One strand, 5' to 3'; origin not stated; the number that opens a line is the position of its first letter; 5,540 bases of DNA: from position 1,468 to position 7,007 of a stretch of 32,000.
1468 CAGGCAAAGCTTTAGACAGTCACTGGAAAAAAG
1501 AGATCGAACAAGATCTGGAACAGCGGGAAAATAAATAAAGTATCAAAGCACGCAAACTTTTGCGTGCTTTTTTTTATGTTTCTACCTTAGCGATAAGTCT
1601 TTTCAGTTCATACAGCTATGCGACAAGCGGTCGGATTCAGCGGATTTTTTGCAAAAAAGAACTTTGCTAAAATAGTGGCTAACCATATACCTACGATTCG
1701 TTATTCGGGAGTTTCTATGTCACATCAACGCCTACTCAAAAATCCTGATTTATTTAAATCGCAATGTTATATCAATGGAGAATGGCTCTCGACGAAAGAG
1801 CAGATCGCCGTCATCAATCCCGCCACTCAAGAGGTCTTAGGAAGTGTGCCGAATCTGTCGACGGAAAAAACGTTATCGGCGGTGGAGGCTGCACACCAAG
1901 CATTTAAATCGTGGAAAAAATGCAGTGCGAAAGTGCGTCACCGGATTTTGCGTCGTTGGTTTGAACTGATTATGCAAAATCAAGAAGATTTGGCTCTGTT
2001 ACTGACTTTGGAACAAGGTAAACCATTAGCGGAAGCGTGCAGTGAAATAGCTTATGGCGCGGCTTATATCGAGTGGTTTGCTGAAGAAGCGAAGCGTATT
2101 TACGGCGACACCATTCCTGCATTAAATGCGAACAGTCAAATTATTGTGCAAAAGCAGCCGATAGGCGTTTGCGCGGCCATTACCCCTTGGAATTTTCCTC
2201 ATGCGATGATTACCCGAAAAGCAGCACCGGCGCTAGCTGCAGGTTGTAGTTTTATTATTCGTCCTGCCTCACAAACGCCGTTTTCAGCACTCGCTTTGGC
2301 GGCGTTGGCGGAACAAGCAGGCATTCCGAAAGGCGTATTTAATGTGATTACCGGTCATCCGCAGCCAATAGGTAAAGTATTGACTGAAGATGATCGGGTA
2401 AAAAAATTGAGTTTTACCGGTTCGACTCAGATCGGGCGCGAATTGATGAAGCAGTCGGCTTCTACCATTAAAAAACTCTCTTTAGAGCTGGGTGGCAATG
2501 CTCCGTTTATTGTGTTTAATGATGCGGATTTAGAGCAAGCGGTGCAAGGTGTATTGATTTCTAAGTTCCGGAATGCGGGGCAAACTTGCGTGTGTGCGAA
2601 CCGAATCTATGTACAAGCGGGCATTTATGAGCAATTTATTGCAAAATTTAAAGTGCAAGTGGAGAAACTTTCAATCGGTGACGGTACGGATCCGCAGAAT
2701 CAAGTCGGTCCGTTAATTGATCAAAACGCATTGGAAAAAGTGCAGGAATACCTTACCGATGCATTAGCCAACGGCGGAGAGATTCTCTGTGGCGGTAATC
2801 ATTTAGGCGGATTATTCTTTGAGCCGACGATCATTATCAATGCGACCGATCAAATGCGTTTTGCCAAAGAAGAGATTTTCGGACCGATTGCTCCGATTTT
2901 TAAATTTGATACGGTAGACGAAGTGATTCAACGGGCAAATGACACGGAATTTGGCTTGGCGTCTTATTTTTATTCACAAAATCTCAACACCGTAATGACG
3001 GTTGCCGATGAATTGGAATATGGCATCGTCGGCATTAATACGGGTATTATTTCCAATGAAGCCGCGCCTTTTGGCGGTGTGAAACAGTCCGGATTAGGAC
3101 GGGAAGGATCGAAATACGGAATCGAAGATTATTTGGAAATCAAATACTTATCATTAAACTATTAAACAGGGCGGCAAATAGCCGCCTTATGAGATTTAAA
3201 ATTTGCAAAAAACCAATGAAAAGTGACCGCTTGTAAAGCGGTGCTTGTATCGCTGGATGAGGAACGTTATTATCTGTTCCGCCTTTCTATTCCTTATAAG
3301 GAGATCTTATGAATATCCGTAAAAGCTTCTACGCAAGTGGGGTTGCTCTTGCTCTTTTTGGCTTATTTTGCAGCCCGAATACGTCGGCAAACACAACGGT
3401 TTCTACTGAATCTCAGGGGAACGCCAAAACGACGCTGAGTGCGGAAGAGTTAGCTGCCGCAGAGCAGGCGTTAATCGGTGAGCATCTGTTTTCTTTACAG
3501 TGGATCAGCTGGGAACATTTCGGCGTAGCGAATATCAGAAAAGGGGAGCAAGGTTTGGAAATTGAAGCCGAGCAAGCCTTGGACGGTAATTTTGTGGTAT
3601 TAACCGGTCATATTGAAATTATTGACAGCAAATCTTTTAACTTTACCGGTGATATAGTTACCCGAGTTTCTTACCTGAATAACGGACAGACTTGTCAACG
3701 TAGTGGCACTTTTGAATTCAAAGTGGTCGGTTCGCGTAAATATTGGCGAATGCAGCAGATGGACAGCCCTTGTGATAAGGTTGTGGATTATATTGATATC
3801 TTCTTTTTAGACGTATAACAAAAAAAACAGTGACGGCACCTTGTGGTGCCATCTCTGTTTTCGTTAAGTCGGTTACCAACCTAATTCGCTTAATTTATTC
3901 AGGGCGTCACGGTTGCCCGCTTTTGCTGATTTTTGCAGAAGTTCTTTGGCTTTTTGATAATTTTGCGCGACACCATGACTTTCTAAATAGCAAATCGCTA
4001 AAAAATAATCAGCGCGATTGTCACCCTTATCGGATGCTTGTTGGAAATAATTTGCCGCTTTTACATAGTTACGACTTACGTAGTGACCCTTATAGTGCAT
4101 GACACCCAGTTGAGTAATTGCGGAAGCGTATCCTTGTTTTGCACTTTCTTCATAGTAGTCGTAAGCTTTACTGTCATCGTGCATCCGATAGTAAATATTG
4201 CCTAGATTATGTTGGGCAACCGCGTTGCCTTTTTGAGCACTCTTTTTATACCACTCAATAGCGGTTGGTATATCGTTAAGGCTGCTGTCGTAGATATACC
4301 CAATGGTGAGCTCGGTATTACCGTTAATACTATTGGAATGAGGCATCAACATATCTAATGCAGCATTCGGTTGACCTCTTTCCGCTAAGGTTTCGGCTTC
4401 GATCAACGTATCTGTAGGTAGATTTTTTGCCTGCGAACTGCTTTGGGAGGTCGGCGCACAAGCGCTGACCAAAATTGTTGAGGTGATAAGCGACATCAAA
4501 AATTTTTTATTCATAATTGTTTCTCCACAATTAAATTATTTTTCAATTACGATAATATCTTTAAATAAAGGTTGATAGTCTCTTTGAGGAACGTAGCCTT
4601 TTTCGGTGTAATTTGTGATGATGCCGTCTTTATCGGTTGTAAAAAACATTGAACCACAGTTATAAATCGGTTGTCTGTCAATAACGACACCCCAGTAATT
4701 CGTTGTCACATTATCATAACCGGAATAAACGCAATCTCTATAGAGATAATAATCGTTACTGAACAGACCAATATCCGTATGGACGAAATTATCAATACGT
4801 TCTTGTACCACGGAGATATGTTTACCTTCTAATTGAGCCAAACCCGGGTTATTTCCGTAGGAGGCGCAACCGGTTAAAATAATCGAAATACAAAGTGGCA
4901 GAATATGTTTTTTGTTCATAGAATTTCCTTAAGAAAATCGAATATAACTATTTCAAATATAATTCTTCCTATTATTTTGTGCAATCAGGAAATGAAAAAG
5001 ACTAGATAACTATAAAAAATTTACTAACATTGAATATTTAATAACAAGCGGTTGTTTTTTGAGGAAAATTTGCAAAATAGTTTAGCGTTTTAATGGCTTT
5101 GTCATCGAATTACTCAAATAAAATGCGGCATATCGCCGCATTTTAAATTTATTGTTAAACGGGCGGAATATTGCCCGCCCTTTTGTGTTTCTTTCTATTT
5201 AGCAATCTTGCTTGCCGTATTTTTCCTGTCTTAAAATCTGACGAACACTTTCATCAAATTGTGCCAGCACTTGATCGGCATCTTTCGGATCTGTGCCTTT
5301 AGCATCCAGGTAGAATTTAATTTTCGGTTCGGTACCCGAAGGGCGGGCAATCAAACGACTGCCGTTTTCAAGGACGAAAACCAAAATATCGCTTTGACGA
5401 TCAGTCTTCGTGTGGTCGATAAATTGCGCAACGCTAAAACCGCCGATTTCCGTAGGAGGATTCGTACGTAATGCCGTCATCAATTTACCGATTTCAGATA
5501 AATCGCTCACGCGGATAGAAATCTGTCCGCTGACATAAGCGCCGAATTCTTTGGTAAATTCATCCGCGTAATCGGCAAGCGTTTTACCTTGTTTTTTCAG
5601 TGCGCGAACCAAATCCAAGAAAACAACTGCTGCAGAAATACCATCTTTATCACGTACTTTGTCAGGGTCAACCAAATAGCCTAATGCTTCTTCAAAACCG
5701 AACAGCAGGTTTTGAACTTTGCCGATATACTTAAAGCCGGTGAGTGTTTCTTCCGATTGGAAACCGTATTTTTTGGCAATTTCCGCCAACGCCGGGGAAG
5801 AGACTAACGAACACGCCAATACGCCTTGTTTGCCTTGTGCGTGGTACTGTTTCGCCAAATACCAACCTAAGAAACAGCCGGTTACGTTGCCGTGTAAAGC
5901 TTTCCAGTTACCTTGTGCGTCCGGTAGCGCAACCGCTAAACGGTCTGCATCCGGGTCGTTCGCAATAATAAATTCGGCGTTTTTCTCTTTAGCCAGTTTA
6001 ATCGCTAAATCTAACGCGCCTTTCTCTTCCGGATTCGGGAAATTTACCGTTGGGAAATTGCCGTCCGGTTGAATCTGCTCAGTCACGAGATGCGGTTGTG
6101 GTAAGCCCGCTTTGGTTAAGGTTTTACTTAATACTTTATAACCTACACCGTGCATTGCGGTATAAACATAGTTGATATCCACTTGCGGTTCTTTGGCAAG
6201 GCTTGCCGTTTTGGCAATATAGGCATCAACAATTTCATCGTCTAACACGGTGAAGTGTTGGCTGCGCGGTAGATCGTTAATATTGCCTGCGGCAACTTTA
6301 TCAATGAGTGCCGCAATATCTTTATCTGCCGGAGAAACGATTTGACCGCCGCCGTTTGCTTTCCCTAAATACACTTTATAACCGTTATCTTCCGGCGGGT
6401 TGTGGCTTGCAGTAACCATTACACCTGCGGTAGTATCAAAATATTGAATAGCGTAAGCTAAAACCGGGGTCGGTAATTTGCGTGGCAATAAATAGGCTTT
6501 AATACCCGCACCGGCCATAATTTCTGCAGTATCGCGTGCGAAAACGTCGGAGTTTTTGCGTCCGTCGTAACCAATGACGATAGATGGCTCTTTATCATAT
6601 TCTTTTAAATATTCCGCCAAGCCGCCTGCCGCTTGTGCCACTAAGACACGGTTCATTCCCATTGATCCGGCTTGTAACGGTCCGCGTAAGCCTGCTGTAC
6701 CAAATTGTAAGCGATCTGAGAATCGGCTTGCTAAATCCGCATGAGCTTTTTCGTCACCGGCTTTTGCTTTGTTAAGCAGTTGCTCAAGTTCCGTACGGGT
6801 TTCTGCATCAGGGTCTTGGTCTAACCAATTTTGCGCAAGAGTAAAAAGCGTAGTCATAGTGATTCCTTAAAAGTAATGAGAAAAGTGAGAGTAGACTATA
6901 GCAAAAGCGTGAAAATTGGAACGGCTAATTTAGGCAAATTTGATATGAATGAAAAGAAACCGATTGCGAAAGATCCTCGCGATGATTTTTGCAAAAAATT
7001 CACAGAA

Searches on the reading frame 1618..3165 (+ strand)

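Call 8: search_protein_families(library=ncbifam, proteins=[window:1618-3165:+], max_evalue=1e-10)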
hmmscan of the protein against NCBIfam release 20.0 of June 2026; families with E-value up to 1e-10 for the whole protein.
window:1618-3165:+ (515 aa): 41 families (the best 25 are shown)
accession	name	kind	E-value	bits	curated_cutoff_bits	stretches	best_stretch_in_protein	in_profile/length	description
NF008415.0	PRK11241.1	equivalog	9e-222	737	828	1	40-513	3-480/482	NADP-dependent succinate-semialdehyde dehydrogenase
TIGR01780.1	SSADH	subfamily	8.5e-212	703.9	646.35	1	65-509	1-448/448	succinate-semialdehyde dehydrogenase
TIGR01804.1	BADH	equivalog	1.7e-135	452.1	668.6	1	51-509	1-467/467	betaine-aldehyde dehydrogenase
NF009725.0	PRK13252.1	equivalog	1.6e-132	442.4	593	1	47-511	6-477/488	betaine-aldehyde dehydrogenase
NF010000.0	PRK13473.1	subfamily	2.6e-128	428.6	615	1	48-511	3-470/475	aminobutyraldehyde dehydrogenase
NF040648.1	lactal_redase_Meth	equivalog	2.7e-128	428.9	650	1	51-513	2-462/463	lactaldehyde dehydrogenase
TIGR02299.1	HpaE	equivalog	2.4e-127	425.5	638.35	1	50-513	3-476/488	5-carboxymethyl-2-hydroxymuconate semialdehyde dehydrogenase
NF007497.0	PRK10090.1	equivalog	1.1e-126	423.5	500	1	48-513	7-477/480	aldehyde dehydrogenase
NF006916.0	PRK09407.1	equivalog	6.7e-119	397.9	521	1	59-509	32-488/526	succinic semialdehyde dehydrogenase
NF045735.1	PaDhStyDPseudo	equivalog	1.6e-117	393.1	850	1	48-515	3-483/483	phenylacetaldehyde dehydrogenase StyD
NF040792.1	glyc_ald_dh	equivalog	3e-116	389.2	760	1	49-515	2-475/488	D-glyceraldehyde dehydrogenase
NF042993.1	AlphKGSA_gudD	equivalog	5.5e-115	384.8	770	1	49-510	5-477/481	alpha-ketoglutaric semialdehyde dehydrogenase GucD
TIGR03216.1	OH_muco_semi_DH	equivalog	2.1e-112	376.2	693.25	1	50-512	3-478/481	2-hydroxymuconic semialdehyde dehydrogenase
NF006915.0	PRK09406.1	equivalog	2.5e-107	359.6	730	1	63-509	3-452/457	NADP-dependent succinic semialdehyde dehydrogenase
NF045736.1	PaDhStyDRhodo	equivalog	5.1e-105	351.8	800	1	47-509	2-473/479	phenylacetaldehyde dehydrogenase StyD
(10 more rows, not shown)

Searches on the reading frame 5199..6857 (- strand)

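Call 8: search_protein_families(library=ncbifam, proteins=[window:5199-6857:-], max_evalue=1e-10)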
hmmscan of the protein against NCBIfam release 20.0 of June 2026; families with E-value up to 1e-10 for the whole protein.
window:5199-6857:- (552 aa): 6 families
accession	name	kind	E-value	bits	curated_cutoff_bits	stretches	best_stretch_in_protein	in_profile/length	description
TIGR03990.1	Arch_GlmM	equivalog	1.5e-46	159.3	439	1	51-536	3-442/444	phosphoglucosamine mutase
TIGR01455.1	glmM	equivalog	9.1e-32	110.3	447.55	1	52-436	1-366/442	phosphoglucosamine mutase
NF046027.1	PhglucPhmanMutPgmG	equivalog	2.2e-24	85.9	600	1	92-310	46-249/460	phosphoglucomutase/phosphomannomutase PgmG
NF007088.0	PRK09542.1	equivalog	8.9e-20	71.1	618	1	68-533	25-448/456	phosphomannomutase/phosphoglucomutase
TIGR01132.1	pgm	equivalog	4.4e-19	68.3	778.05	0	43-194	33-183/546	phosphoglucomutase (alpha-D-glucose-1,6-bisphosphate-dependent)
NF005737.0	PRK07564.1-1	equivalog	1e-18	67.3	378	1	80-532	41-518/543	alpha-D-glucose phosphate-specific phosphoglucomutase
